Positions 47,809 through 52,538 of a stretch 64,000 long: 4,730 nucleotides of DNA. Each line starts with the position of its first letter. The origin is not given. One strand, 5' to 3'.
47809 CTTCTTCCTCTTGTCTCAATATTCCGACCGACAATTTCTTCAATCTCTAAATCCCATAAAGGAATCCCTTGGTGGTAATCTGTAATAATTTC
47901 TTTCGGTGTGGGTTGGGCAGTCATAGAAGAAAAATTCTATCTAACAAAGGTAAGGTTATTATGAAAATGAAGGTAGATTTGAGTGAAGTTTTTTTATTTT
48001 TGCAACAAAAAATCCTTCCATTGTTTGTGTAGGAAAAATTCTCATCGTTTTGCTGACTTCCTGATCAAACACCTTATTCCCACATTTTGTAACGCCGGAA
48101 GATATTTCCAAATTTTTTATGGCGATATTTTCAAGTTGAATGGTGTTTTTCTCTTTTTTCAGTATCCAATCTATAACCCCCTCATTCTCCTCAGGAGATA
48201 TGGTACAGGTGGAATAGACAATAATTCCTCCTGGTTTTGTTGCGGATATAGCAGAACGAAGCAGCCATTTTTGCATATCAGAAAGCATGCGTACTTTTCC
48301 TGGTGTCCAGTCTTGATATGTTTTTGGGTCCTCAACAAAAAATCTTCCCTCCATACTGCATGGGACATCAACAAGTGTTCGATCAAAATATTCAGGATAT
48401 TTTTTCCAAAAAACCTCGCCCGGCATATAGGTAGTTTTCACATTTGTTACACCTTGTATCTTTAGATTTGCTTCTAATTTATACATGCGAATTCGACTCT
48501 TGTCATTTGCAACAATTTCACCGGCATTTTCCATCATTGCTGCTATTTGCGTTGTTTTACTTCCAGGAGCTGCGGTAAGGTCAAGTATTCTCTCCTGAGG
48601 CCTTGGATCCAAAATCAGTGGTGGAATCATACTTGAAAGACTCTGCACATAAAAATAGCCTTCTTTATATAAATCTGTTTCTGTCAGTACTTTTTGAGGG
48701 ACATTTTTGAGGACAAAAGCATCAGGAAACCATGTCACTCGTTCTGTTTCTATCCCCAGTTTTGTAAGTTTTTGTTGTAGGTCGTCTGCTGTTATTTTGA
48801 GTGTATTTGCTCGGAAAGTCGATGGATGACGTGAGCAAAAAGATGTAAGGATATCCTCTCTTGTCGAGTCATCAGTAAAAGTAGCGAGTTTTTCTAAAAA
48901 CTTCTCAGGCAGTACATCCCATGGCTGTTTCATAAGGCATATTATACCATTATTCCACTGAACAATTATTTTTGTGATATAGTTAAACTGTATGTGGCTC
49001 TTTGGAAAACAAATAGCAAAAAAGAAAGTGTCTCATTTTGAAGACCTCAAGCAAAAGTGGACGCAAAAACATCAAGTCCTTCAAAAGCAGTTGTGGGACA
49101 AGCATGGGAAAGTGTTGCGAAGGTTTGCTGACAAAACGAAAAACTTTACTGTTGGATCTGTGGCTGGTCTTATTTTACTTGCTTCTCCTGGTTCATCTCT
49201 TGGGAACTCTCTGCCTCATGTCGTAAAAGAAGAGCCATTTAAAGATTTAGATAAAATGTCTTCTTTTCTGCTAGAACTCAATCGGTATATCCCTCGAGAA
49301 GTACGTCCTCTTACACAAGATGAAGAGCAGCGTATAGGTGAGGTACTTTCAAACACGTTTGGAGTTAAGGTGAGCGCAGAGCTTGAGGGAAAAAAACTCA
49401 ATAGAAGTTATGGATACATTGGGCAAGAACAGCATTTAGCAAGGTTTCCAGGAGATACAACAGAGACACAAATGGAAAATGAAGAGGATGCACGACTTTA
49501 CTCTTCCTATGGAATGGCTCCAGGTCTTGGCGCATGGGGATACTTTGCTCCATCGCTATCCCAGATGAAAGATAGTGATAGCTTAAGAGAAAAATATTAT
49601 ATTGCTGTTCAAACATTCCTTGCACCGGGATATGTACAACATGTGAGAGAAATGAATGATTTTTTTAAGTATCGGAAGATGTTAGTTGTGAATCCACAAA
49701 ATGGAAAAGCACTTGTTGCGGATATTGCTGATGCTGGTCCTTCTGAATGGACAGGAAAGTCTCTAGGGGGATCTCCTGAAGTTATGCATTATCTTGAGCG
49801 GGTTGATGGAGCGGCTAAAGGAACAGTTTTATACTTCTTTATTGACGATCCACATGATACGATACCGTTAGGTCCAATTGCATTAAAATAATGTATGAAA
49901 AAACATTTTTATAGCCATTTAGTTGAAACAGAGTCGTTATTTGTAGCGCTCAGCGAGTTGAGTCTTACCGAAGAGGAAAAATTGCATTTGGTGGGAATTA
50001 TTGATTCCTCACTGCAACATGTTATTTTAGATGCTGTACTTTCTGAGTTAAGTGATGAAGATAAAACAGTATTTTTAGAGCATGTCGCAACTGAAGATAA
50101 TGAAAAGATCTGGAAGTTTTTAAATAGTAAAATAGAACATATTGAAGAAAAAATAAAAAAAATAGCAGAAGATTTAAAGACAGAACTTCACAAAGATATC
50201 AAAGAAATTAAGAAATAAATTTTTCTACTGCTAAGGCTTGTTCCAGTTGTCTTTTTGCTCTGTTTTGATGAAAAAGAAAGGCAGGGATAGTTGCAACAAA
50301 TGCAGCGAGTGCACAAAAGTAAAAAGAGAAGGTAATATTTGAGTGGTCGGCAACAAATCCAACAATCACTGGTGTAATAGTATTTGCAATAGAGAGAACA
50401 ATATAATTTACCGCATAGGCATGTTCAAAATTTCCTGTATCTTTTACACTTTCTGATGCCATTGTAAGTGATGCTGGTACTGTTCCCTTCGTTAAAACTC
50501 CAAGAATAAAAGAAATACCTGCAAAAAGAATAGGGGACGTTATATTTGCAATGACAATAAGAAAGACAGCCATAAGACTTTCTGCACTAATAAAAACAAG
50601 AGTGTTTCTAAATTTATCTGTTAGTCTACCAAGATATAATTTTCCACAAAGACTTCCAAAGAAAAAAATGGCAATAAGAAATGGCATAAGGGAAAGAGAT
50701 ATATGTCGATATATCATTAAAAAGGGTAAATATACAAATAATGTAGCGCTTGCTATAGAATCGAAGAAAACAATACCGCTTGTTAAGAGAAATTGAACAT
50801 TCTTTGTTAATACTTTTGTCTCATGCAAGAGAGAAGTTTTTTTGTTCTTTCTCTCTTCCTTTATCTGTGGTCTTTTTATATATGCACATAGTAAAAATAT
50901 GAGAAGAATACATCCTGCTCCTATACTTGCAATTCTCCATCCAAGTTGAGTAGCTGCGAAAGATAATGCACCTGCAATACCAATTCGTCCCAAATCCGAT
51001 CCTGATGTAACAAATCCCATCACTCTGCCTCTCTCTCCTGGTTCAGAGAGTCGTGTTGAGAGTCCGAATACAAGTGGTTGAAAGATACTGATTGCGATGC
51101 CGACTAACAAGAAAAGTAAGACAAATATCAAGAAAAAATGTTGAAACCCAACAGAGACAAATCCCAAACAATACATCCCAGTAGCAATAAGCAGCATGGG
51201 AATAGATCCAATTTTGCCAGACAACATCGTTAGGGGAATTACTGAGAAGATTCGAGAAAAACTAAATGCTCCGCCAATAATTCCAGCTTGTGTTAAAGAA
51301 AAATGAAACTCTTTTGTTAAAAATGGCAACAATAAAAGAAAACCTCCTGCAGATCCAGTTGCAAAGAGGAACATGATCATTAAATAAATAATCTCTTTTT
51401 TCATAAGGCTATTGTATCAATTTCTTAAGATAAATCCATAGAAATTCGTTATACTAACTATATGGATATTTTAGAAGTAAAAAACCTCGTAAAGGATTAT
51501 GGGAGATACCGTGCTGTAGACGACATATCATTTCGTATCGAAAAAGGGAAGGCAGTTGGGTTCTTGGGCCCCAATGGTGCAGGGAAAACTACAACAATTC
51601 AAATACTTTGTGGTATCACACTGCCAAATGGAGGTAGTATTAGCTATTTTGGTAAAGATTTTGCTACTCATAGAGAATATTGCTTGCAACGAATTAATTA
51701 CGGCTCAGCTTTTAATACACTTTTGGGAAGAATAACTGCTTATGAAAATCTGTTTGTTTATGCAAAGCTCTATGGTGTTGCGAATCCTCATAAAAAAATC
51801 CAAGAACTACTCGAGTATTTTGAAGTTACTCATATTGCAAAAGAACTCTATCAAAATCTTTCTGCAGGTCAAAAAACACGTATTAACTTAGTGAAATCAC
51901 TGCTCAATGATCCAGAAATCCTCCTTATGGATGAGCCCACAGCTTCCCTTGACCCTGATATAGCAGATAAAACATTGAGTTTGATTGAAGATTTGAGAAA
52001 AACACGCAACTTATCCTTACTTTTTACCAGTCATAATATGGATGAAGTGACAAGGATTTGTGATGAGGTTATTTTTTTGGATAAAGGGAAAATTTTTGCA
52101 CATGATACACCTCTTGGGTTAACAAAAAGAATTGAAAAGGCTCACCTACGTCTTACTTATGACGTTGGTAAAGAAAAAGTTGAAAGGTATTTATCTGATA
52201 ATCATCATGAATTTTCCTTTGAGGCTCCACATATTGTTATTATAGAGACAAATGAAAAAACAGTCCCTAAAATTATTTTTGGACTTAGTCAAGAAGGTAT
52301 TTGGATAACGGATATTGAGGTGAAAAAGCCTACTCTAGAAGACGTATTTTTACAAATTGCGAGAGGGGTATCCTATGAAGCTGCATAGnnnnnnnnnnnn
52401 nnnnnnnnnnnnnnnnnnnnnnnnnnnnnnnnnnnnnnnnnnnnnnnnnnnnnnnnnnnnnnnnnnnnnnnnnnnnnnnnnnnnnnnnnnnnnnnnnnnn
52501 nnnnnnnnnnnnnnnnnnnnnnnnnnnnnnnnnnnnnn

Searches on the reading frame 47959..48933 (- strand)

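Call 22: search_protein_families(library=pfam, proteins=[window:47959-48933:-], max_evalue=0.001)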
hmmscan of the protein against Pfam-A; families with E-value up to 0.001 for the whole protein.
window:47959-48933:- (324 aa): 3 families
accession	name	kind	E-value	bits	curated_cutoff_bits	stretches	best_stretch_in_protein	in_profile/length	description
PF01189.24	Methyltr_RsmB-F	-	1.9e-45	155.4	27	1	106-314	2-199/199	16S rRNA methyltransferase RsmB/F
PF17125.10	Methyltr_RsmF_N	-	5.9e-14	52.7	34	1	8-98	1-85/86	N-terminal domain of 16S rRNA methyltransferase RsmF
PF22458.1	RsmF-B_ferredox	-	3.3e-08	34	27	1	12-77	5-69/74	Methyltr_RsmF/B-like, ferredoxin-like domain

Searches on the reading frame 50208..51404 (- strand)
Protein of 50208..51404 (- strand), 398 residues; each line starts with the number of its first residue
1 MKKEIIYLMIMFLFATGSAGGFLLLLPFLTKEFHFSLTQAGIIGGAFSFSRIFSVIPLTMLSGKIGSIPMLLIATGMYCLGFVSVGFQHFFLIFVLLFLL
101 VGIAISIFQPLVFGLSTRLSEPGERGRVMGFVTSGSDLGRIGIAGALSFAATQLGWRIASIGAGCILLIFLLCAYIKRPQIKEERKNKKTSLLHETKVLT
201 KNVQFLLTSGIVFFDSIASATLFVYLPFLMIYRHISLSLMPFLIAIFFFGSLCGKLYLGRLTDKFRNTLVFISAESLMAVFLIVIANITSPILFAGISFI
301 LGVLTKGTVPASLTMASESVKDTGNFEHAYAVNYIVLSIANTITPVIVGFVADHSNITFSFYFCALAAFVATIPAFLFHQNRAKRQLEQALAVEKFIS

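Call 22: search_protein_families(library=pfam, proteins=[window:50208-51404:-], max_evalue=0.001)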
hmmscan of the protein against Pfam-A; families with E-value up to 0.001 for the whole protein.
window:50208-51404:- (398 aa): 1 family
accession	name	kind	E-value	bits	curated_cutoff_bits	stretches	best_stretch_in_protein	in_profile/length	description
PF07690.21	MFS_1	-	6.1e-47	160.6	33.4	2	8-229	1-228/347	Major Facilitator Superfamily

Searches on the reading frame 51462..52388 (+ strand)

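Call 22: search_protein_families(library=pfam, proteins=[window:51462-52388:+], max_evalue=0.001)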
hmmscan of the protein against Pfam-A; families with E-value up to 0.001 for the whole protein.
window:51462-52388:+ (308 aa): 3 families
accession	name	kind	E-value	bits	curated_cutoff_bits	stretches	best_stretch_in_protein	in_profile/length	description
PF00005.33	ABC_tran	-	1e-28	101.1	25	1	20-161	2-137/137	ABC transporter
PF13304.12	AAA_21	-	1.8e-11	45.1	27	1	116-193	221-300/304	AAA domain, putative AbiEii toxin, Type IV TA system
PF13732.12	DrrA1-3_C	-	9.8e-05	23.4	27.4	1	248-299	30-80/81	ATP-binding protein DrrA1-3-like, C-terminal domain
